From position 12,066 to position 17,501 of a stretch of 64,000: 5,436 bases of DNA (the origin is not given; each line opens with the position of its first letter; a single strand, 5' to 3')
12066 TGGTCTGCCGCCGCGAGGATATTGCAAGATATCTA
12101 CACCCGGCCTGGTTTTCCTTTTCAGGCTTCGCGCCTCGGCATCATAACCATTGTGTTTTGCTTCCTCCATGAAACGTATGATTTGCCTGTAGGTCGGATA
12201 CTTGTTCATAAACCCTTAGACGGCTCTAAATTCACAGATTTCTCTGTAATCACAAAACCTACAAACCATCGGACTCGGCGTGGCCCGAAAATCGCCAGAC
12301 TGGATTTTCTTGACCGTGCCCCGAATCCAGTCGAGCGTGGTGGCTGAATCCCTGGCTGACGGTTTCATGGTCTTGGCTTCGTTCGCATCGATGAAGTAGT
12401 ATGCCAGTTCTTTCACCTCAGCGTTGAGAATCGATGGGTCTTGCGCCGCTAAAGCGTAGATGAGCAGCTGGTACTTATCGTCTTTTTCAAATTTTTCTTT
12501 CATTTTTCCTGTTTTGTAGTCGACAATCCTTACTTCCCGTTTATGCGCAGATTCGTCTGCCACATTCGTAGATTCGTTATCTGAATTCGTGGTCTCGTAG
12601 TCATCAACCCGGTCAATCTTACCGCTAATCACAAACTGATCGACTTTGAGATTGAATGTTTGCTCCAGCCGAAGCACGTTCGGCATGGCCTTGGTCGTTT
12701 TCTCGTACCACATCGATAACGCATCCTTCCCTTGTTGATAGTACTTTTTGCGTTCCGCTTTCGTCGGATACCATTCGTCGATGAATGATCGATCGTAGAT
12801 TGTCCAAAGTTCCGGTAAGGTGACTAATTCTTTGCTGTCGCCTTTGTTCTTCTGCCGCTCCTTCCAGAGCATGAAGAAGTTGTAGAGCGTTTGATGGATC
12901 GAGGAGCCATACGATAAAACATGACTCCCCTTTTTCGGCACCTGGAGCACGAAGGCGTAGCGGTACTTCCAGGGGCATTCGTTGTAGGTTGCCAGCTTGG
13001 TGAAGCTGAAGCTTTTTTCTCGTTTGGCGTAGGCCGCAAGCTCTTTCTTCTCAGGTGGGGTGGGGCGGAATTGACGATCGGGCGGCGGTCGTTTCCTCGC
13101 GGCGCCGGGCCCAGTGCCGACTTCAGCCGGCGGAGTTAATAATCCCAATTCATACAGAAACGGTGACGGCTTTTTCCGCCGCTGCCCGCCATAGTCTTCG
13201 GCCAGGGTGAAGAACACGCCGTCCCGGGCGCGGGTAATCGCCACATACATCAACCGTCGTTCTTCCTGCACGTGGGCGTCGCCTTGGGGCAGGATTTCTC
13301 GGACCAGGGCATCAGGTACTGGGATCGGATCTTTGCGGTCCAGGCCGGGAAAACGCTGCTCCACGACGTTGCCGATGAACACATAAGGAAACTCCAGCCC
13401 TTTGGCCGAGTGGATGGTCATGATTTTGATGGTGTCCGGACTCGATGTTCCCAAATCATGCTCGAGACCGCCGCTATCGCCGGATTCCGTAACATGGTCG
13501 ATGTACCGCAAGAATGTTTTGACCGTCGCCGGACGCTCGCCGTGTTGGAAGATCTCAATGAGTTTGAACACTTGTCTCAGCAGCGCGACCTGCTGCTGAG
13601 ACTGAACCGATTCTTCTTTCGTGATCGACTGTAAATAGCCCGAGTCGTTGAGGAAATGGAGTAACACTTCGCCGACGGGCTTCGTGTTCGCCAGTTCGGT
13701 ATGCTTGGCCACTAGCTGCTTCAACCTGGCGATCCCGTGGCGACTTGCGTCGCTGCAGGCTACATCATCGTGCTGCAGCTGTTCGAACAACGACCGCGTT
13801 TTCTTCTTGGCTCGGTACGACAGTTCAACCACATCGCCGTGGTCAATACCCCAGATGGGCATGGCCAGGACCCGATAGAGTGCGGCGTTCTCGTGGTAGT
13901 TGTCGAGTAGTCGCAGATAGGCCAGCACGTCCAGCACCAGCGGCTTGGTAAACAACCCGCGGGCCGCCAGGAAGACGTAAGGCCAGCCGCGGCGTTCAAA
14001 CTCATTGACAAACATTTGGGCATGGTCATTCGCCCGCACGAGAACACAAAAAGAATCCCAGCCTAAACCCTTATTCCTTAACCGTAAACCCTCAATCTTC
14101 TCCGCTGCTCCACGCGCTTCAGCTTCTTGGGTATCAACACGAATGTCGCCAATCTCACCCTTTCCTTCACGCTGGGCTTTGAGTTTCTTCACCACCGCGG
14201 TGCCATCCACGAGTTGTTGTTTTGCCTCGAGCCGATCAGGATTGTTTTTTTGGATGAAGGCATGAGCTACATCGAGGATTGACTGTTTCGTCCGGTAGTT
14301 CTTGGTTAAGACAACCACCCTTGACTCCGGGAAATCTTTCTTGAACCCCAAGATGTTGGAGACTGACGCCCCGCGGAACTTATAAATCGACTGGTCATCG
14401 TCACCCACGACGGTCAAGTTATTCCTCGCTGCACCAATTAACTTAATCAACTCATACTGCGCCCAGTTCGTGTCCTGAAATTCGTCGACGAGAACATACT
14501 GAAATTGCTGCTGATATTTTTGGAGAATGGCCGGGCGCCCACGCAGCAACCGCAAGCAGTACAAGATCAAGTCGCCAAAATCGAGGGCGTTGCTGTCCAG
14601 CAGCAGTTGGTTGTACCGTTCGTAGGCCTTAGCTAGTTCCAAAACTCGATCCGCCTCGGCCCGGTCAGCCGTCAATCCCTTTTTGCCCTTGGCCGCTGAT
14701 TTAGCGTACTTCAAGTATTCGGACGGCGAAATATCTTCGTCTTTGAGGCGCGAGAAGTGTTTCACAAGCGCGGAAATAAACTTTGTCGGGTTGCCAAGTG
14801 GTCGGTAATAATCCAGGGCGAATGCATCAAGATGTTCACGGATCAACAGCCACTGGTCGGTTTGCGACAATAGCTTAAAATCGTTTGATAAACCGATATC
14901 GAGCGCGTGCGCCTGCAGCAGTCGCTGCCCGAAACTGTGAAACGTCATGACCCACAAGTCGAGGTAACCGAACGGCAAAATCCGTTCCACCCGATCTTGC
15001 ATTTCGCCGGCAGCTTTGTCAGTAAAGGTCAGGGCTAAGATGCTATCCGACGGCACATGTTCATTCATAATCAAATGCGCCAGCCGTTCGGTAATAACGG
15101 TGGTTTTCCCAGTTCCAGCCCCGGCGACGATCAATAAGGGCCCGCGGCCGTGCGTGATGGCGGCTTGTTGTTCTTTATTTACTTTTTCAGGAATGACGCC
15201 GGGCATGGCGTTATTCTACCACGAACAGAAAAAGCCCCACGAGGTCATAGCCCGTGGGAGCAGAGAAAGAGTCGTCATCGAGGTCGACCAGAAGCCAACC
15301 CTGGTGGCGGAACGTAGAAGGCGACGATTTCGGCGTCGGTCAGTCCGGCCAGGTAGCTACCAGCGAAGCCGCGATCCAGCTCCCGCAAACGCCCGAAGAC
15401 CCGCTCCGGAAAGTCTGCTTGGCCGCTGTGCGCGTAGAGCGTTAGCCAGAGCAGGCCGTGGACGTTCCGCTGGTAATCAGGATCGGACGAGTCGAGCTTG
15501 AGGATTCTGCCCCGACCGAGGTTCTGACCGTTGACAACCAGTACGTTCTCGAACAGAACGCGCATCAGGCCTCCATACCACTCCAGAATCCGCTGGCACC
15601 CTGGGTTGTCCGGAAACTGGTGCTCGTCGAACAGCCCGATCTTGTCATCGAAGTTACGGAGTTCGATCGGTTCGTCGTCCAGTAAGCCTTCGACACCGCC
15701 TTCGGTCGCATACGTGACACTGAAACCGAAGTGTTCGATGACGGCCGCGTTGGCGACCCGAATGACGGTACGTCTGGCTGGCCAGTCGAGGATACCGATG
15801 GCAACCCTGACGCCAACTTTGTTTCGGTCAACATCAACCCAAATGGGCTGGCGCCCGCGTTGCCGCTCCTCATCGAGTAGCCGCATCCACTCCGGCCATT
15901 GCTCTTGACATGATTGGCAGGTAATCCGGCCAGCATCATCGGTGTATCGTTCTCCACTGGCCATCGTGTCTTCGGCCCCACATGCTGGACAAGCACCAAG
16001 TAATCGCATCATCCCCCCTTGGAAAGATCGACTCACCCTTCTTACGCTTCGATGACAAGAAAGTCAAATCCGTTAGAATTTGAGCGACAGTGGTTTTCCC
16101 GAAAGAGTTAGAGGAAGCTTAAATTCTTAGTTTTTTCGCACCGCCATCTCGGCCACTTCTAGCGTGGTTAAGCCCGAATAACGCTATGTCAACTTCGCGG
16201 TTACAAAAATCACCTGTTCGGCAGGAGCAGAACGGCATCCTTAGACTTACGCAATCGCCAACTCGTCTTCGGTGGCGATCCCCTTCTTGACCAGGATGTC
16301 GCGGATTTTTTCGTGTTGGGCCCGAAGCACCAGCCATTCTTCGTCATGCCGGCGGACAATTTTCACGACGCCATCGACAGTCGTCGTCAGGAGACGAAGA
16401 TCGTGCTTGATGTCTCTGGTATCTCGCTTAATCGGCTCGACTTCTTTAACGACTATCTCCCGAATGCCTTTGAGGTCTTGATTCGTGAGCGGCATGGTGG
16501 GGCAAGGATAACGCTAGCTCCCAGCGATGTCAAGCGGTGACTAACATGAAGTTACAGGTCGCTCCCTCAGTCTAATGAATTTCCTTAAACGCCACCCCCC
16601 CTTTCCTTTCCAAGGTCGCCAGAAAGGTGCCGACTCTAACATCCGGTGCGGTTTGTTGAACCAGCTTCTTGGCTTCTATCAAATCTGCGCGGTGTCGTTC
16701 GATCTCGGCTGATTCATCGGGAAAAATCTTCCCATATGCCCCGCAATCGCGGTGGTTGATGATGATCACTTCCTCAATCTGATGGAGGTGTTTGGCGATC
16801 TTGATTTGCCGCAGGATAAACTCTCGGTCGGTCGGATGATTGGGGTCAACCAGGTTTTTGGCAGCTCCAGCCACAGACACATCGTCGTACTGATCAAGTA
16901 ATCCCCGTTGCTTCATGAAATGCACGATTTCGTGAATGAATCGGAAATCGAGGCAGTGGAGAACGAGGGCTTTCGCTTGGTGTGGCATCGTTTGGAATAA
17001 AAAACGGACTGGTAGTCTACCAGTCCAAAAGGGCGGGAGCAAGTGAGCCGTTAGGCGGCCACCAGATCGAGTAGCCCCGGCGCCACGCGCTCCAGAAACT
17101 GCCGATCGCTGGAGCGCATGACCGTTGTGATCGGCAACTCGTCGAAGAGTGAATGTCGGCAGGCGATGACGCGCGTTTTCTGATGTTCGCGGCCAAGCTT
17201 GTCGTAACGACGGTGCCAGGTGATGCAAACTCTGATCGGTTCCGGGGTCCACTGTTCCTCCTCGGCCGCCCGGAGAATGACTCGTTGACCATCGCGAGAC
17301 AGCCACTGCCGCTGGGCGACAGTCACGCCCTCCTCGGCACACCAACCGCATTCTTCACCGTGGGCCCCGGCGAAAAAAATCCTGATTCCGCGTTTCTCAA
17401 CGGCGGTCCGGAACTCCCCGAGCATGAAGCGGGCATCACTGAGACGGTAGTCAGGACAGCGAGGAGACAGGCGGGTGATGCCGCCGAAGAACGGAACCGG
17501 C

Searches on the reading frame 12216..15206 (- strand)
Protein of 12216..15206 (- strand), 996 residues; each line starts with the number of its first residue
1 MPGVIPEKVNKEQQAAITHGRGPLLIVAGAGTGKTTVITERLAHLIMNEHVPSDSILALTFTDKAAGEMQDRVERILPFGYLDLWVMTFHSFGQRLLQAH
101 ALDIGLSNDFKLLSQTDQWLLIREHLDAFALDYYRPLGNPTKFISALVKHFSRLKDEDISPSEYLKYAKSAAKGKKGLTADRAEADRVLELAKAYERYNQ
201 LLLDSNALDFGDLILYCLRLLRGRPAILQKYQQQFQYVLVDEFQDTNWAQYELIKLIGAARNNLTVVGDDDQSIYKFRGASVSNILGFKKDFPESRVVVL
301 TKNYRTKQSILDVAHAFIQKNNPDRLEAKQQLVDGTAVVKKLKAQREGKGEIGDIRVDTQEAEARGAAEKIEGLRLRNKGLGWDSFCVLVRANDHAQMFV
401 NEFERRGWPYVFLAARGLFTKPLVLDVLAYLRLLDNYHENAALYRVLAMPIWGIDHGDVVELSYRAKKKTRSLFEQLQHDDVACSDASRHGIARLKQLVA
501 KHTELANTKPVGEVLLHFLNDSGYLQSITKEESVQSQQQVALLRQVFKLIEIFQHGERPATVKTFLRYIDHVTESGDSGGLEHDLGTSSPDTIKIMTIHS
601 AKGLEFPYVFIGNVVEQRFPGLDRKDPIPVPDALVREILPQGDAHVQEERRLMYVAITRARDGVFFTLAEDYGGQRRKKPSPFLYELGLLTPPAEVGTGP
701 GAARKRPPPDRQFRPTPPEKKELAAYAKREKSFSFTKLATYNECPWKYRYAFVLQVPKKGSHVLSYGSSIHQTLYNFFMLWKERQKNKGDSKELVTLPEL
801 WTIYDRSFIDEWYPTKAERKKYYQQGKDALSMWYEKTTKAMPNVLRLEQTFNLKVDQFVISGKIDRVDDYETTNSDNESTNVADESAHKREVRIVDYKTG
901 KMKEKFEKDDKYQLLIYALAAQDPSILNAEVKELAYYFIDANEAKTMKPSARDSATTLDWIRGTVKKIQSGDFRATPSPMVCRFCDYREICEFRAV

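Call 56: search_protein_families(library=pfam, proteins=[window:12216-15206:-], max_evalue=0.00001)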
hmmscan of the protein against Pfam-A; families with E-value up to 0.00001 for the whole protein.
window:12216-15206:- (996 aa): 6 families
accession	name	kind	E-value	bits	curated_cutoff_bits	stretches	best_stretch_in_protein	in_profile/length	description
PF00580.27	UvrD-helicase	-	1.8e-82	277.5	23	1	10-293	2-271/271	UvrD/REP helicase N-terminal domain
PF13361.12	UvrD_C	-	1.6e-48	166.4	25.6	1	298-670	1-349/350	UvrD-like helicase C-terminal domain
PF12705.13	PDDEXK_1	-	1.7e-30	107.2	22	1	732-992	1-247/247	PD-(D/E)XK nuclease superfamily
PF13245.12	AAA_19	-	1.7e-24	87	25.1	1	13-278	1-134/134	AAA domain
PF13538.12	UvrD_C_2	-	5.6e-11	42.6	27.4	0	595-615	4-24/52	UvrD-like helicase C-terminal domain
PF13604.12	AAA_30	-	2.7e-07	30.9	27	0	10-73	3-66/191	AAA domain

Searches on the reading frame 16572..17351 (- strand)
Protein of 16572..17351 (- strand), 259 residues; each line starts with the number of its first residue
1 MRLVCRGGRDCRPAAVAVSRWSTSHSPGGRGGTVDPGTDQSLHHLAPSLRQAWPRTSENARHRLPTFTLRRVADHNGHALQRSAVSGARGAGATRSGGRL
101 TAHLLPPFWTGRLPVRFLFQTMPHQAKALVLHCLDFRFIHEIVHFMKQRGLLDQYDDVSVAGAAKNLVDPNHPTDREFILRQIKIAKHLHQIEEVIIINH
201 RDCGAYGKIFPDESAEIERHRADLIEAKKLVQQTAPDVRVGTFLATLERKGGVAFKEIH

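Call 56: search_protein_families(library=pfam, proteins=[window:16572-17351:-], max_evalue=0.00001)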
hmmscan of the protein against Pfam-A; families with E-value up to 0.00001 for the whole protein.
window:16572-17351:- (259 aa): 1 family
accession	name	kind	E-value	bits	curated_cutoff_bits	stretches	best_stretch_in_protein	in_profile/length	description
PF20393.3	Pro_CA_2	-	2.8e-16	60.3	30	1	126-240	4-110/125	Putative carbonic anhydrase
